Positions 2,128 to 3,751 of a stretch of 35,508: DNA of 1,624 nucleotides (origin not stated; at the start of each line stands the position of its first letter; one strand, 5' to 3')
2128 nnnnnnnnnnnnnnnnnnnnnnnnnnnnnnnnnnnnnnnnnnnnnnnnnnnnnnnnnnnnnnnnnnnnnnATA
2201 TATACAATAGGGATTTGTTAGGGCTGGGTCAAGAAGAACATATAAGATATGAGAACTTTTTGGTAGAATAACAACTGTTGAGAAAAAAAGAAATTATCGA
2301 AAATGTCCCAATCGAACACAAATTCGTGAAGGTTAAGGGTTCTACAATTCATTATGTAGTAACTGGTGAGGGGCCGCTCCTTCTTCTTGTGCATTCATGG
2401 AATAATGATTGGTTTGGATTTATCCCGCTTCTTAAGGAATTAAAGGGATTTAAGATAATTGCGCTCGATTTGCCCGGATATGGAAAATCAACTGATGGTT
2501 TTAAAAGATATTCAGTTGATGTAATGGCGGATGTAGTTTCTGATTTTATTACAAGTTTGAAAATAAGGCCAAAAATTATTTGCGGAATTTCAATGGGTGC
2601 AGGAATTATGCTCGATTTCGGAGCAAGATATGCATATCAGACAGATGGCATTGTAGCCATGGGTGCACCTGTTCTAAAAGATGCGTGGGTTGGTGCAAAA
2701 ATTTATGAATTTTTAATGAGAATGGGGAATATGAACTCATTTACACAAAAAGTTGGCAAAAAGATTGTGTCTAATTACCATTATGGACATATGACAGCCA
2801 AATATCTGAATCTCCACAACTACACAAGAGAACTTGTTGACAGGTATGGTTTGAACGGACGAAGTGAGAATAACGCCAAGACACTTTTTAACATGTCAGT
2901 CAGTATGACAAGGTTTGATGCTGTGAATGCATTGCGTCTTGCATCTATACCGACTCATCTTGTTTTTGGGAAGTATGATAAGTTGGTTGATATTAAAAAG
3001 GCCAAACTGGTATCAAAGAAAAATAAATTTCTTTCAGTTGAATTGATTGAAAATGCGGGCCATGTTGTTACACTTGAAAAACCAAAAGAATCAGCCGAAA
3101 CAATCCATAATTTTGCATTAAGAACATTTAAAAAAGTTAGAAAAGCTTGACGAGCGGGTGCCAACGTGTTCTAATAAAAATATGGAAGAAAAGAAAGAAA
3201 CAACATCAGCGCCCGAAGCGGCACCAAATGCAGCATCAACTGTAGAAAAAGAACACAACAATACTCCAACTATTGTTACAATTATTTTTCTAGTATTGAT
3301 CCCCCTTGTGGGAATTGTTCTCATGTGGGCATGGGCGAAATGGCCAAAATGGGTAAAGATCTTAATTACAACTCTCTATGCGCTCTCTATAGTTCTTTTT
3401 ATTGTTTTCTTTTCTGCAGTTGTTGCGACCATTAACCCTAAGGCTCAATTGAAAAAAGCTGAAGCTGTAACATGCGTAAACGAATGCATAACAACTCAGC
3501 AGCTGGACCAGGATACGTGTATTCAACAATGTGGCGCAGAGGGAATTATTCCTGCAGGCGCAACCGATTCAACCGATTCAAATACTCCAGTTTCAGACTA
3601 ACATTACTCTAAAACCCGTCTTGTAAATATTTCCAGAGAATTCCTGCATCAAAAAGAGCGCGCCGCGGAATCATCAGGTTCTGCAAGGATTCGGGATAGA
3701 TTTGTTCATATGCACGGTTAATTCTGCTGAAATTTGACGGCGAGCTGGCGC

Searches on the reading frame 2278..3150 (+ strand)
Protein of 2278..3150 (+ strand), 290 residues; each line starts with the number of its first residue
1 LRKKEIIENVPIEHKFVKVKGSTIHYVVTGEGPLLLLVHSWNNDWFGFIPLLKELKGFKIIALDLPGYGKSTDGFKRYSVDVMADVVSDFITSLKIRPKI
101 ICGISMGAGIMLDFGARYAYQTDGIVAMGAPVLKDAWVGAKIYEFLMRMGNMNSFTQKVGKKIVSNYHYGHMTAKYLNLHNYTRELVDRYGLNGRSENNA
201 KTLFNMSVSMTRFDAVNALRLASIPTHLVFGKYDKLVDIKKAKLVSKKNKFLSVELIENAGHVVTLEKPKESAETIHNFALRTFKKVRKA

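Call 32: search_protein_families(library=pfam, proteins=[window:2278-3150:+], max_evalue=0.01)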
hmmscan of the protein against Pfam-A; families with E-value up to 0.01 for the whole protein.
window:2278-3150:+ (290 aa): 4 families
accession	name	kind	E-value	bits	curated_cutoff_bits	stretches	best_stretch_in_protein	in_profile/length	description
PF00561.26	Abhydrolase_1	-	3.8e-18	66.5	25.8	1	33-269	1-245/245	alpha/beta hydrolase fold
PF12146.15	Hydrolase_4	-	2.4e-14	53.7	27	1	56-268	30-238/239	Serine aminopeptidase, S33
PF12697.13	Abhydrolase_6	-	1.5e-13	52.3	26.3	1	35-274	1-216/217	Alpha/beta hydrolase family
PF03096.20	Ndr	-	6.9e-08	32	23.3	1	58-279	56-275/283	Ndr family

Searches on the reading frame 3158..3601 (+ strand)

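Call 32: search_protein_families(library=pfam, proteins=[window:3158-3601:+], max_evalue=0.01)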
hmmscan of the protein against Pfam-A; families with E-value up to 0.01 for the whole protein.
window:3158-3601:+ (147 aa): 2 families
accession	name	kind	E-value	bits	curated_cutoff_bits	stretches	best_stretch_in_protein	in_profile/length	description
PF13593.11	SBF_like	-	0.00073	19.4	25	1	35-91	156-212/313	SBF-like CPA transporter family (DUF4137)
PF03006.26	HlyIII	-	0.0096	16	26.2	0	34-93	103-165/224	Haemolysin-III related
